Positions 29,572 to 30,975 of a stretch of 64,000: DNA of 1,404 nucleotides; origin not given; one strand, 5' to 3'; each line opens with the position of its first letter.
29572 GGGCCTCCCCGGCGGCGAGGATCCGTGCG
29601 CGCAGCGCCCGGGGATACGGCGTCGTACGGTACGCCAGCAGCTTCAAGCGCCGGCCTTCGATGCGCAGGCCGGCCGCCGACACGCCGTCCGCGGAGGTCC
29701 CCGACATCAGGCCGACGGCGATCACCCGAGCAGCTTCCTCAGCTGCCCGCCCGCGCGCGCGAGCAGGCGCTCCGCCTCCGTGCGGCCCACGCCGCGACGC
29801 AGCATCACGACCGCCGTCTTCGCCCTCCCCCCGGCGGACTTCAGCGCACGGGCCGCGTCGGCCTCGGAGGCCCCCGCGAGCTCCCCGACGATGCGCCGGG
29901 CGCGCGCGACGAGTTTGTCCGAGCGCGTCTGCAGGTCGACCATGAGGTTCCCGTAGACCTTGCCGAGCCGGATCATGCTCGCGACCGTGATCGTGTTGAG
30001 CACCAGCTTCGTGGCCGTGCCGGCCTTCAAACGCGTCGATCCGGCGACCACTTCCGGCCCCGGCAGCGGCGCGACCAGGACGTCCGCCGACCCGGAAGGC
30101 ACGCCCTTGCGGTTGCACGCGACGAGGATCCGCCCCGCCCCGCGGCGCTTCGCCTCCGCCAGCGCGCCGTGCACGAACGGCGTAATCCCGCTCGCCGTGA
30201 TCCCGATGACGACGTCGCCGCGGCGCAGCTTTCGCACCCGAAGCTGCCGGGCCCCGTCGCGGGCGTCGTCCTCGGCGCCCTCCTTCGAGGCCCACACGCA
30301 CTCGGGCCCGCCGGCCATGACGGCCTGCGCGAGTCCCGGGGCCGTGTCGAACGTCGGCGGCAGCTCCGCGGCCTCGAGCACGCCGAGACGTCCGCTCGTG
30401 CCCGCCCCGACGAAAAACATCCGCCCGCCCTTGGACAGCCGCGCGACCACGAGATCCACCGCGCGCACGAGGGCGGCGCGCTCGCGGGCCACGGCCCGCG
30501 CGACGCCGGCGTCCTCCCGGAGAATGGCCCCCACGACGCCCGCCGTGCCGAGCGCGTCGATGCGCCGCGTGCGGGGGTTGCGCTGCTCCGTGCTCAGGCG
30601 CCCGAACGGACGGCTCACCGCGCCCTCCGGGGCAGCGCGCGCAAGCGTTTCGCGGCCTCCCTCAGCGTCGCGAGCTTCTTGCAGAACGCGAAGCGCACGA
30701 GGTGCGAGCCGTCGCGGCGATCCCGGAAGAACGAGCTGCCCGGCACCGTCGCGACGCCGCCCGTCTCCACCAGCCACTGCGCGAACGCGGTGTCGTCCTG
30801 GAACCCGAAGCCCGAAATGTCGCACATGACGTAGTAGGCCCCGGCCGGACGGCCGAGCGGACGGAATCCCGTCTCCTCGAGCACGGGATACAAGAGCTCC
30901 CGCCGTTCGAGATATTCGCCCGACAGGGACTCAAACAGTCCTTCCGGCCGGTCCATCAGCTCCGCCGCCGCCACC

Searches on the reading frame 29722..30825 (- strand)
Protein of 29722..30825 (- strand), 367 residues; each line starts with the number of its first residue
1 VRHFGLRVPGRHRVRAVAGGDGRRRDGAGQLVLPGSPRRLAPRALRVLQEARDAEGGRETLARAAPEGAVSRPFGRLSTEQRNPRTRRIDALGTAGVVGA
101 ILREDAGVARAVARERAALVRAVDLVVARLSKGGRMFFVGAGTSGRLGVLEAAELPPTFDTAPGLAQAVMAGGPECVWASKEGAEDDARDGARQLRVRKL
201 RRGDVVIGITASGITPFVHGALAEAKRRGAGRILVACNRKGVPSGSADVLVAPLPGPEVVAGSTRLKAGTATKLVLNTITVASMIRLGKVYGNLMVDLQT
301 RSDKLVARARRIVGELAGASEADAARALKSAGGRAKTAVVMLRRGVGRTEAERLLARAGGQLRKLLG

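Call 13: search_protein_families(library=pfam, proteins=[window:29722-30825:-], max_evalue=0.001)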
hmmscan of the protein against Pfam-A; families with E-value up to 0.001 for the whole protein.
window:29722-30825:- (367 aa): 4 families
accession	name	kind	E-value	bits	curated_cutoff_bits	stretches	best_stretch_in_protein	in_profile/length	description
PF22645.1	GKRP_SIS_N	-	1.7e-17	63.7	27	1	119-223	2-110/113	Glucokinase regulatory protein N-terminal SIS domain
PF13580.11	SIS_2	-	4.4e-09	36.9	27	1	109-230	11-131/138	SIS domain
PF20741.3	GKRP-like_C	-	9.6e-05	23.3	27.7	1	293-328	2-37/100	C-terminal lid domain of glucokinase regulatory protein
PF01380.27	SIS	-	0.0002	21.6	25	0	199-276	50-125/131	SIS domain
